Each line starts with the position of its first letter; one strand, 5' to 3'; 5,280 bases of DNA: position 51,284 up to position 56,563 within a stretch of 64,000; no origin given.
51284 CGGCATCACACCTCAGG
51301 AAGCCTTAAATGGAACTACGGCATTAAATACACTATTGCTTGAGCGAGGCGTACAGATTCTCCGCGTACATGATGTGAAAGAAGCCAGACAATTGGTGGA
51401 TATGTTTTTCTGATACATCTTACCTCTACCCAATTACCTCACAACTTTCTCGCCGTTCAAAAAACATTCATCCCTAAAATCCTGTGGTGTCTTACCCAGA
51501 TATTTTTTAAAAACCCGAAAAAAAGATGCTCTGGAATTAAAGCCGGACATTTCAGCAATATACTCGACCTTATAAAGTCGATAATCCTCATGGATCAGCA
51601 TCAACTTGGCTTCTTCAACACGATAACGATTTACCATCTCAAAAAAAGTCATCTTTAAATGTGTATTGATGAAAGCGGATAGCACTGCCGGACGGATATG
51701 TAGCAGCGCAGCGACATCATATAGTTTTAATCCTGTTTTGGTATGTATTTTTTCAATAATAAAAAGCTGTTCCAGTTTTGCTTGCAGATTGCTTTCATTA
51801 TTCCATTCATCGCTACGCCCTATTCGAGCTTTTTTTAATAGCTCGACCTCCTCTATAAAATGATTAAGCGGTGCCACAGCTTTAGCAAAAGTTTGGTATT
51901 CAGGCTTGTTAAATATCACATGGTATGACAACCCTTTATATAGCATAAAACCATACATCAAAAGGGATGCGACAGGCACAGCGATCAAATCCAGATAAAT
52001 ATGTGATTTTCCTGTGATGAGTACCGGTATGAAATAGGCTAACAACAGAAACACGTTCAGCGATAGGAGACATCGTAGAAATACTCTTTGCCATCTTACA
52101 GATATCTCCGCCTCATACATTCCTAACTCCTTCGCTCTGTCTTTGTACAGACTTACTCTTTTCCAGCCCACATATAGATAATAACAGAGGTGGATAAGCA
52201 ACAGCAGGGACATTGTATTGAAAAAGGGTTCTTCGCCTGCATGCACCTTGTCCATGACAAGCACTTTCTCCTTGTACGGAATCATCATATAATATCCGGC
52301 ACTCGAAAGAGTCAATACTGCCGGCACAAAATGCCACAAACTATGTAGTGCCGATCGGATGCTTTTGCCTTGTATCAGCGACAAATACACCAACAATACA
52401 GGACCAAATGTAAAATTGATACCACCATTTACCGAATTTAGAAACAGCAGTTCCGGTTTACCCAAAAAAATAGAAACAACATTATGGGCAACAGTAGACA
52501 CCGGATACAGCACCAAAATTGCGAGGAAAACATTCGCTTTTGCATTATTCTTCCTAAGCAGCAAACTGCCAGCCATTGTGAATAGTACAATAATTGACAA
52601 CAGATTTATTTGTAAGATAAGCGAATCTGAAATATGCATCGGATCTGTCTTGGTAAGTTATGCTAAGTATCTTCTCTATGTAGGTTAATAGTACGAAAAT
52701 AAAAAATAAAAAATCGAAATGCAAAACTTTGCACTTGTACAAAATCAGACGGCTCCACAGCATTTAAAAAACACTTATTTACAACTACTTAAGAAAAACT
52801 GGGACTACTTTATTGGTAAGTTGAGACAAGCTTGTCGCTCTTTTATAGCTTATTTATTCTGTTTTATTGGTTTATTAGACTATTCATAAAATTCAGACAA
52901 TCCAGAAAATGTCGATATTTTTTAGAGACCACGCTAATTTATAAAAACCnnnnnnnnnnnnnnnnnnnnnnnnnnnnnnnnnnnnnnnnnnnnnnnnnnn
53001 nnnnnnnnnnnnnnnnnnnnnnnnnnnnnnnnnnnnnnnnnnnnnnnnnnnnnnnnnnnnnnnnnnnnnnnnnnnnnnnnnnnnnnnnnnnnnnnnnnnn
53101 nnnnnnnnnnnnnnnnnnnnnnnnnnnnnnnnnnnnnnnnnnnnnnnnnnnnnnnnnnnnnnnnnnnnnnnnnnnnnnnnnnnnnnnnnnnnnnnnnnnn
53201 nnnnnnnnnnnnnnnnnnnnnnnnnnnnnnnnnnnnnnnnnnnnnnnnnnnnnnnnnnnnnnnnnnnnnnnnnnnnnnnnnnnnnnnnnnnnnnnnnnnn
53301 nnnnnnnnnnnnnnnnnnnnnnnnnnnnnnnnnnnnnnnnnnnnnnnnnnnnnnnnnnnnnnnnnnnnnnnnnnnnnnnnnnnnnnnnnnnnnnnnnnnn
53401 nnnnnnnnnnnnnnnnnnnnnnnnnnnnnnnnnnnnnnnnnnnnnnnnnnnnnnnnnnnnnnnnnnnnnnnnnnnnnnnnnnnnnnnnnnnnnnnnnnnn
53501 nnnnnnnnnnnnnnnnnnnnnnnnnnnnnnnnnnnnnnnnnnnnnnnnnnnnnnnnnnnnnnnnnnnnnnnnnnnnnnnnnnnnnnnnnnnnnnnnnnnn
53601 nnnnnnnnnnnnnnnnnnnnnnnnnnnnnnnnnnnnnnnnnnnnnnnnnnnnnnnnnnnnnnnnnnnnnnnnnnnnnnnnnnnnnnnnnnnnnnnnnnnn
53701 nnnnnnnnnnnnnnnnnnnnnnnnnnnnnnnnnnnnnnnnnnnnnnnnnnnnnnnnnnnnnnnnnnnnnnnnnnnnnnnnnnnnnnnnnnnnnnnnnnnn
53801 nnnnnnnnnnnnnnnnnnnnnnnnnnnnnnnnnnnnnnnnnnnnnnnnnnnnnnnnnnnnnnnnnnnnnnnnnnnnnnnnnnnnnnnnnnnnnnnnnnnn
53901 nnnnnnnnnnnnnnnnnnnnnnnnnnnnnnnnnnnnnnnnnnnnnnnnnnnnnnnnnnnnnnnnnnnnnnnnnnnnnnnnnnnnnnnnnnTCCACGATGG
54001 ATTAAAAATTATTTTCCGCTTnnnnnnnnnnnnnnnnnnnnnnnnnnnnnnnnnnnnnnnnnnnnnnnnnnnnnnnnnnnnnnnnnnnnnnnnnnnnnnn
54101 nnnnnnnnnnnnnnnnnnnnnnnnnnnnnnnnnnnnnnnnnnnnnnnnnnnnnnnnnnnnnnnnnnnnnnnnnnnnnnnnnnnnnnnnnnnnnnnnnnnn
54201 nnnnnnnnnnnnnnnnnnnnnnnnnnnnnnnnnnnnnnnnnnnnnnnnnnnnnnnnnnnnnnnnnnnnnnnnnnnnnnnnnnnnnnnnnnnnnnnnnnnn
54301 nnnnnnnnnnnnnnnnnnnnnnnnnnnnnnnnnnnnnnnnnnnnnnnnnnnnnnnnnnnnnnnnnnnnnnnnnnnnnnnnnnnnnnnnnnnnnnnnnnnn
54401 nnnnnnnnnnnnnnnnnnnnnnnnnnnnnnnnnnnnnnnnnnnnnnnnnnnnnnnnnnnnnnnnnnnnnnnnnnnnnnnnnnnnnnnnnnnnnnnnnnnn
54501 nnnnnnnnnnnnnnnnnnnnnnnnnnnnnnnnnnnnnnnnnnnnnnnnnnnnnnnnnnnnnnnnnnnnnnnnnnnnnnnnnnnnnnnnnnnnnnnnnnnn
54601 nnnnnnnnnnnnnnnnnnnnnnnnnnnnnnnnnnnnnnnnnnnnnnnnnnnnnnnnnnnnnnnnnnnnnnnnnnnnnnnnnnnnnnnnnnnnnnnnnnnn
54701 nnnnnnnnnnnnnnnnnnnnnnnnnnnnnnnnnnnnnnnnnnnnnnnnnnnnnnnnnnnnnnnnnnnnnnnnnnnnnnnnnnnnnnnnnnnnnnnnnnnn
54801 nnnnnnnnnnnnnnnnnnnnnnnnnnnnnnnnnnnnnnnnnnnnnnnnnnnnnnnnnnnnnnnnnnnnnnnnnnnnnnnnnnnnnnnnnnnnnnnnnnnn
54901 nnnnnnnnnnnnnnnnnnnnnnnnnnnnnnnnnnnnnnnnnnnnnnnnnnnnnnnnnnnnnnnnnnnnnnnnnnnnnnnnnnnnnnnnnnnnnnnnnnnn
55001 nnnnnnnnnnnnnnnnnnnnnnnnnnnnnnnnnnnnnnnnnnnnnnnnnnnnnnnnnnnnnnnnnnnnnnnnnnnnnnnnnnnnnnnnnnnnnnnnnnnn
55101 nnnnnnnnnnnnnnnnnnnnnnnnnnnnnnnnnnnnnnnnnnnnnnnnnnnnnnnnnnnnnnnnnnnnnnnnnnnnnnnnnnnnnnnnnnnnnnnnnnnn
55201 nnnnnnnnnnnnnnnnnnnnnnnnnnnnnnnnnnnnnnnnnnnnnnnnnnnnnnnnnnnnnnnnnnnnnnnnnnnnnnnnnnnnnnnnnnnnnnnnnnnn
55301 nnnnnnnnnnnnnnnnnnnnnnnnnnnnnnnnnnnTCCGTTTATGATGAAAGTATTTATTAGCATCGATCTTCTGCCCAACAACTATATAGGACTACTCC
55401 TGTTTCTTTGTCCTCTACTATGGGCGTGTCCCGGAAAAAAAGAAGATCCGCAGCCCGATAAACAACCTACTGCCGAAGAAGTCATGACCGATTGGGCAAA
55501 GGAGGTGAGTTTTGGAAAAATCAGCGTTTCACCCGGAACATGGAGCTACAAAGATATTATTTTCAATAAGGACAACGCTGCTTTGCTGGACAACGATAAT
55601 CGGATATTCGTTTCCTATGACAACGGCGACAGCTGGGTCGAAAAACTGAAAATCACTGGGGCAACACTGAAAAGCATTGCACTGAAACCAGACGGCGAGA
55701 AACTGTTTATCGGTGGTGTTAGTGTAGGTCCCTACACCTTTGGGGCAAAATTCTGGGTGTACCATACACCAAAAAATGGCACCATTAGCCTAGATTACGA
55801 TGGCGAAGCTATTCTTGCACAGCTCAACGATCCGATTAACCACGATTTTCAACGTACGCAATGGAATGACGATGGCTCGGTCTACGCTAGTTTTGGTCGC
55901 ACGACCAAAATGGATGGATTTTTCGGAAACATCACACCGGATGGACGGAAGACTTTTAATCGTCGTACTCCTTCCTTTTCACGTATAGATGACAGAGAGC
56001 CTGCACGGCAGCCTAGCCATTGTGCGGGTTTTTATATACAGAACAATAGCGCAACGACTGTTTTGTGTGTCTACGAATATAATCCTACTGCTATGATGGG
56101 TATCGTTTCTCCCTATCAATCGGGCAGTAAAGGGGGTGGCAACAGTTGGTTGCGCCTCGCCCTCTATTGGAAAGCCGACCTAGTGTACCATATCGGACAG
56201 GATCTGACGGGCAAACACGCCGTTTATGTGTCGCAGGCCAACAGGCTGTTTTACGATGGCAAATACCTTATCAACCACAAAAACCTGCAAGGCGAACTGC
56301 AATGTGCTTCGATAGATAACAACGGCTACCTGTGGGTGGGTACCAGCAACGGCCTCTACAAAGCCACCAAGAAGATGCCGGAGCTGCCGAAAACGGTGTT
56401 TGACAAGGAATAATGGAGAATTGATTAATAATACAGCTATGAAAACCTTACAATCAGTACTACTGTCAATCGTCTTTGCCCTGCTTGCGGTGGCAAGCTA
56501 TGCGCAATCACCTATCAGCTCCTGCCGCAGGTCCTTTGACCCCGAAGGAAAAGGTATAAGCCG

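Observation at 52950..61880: Nine-kb co-directional cluster of eight uncharacterised exported or membrane proteins, possibly an orphan immunity/envelope-defence island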

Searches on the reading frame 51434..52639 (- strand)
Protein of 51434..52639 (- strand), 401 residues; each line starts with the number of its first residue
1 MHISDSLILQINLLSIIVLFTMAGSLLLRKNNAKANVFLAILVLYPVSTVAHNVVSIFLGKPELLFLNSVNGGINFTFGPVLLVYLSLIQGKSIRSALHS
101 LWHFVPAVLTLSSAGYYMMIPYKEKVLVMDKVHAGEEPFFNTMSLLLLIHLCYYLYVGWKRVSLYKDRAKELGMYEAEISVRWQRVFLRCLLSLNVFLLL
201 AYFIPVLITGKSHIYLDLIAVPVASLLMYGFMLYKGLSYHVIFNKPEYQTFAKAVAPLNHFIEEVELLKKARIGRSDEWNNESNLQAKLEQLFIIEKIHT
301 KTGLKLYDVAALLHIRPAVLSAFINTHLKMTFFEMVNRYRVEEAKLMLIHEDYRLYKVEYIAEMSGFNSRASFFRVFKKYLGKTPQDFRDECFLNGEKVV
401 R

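Call 34: search_protein_families(library=pfam, proteins=[L039:13495-15141:+, L039:17143-17580:+, window:51434-52639:-], max_evalue=0.1)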
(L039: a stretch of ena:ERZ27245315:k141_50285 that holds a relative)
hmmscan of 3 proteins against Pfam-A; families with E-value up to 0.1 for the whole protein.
L039:13495-15141:+ (548 aa): 4 families
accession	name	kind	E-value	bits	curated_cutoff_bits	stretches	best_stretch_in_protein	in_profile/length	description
PF08238.18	Sel1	-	0.00018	22.4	30.7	1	335-361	5-31/36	Sel1 repeat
PF00684.25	DnaJ_CXXCXGXG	-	0.0061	17.2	32.7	0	524-541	38-55/65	DnaJ central domain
PF15777.11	Anti-TRAP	-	0.0064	16.9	32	0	526-543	9-26/59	Tryptophan RNA-binding attenuator protein inhibitory protein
PF14903.11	WG_beta_rep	-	0.052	14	25.6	0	44-69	9-33/35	WG containing repeat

L039:17143-17580:+ (145 aa): 1 family
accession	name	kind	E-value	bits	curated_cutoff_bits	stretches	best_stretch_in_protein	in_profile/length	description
PF06979.18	TMEM70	-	0.0043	17.5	22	1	5-104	7-112/157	TMEM70/TMEM186/TMEM223 protein family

window:51434-52639:- (401 aa): 2 families
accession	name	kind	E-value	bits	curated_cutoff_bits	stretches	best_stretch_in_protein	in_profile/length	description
PF12833.13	HTH_18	-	1.1e-14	55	33.6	1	310-390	2-79/80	Helix-turn-helix domain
PF00165.29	HTH_AraC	-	7.9e-07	29.5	26.6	1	357-389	10-41/42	Bacterial regulatory helix-turn-helix proteins, AraC family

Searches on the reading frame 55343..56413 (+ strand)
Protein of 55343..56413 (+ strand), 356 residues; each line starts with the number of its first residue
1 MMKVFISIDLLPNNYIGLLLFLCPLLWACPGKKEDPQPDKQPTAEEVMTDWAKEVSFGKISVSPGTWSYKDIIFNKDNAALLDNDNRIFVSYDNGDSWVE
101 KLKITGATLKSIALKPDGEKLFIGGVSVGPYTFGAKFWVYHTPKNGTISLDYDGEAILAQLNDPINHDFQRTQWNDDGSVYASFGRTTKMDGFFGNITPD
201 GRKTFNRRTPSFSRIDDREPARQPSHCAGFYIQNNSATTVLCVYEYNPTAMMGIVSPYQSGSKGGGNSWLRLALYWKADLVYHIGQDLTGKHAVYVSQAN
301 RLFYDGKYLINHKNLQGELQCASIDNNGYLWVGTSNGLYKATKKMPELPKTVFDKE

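Call 3: search_protein_families(library=pfam, proteins=[window:55343-56413:+], max_evalue=1)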
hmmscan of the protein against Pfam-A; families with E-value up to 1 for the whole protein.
window:55343-56413:+ (356 aa): 1 family
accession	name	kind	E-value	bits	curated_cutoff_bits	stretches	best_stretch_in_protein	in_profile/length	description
PF07494.17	Reg_prop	-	0.0014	19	20.4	1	321-336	9-24/24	Two component regulator propeller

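Call 4: search_protein_families(library=ncbifam, proteins=[window:55343-56413:+], max_evalue=1)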
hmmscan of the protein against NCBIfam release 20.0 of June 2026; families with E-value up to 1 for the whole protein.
window:55343-56413:+ (356 aa): 2 families
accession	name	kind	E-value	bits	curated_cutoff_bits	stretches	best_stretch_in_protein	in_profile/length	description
NF052228.1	T9SS_PorZ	equivalog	0.038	12.4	260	1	316-339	531-554/757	type IX secretion system anionic LPS delivery protein PorZ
TIGR01607.1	PST-A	paralog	0.096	11.7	218.25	1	73-119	45-87/332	Plasmodium subtelomeric family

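Call 8: search_protein_families(library=padloc, proteins=[window:55343-56413:+], max_evalue=0.1)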
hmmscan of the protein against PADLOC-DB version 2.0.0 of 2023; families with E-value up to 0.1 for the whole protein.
window:55343-56413:+ (356 aa): 0 families

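Call 34: search_protein_families(library=pfam, proteins=[L039:13495-15141:+, L039:17143-17580:+], max_evalue=0.1)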
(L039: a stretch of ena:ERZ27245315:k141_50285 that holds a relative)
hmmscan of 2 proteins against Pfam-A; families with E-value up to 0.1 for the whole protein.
L039:13495-15141:+ (548 aa): 4 families
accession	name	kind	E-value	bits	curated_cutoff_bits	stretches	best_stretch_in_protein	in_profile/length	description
PF08238.18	Sel1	-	0.00018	22.4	30.7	1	335-361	5-31/36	Sel1 repeat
PF00684.25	DnaJ_CXXCXGXG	-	0.0061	17.2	32.7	0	524-541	38-55/65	DnaJ central domain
PF15777.11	Anti-TRAP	-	0.0064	16.9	32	0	526-543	9-26/59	Tryptophan RNA-binding attenuator protein inhibitory protein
PF14903.11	WG_beta_rep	-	0.052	14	25.6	0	44-69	9-33/35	WG containing repeat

L039:17143-17580:+ (145 aa): 1 family
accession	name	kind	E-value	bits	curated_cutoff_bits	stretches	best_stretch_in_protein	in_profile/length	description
PF06979.18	TMEM70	-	0.0043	17.5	22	1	5-104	7-112/157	TMEM70/TMEM186/TMEM223 protein family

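Call 66: search_protein_families(library=phrogs, proteins=[window:55343-56413:+], max_evalue=0.01)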
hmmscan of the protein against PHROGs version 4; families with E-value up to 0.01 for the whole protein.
window:55343-56413:+ (356 aa): 0 families

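Call 78: search_solved_structures(query=window:55343-56413:+, max_evalue=1)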
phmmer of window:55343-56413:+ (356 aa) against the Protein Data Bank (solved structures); distinct sequences matched with E-value up to 1: 0.
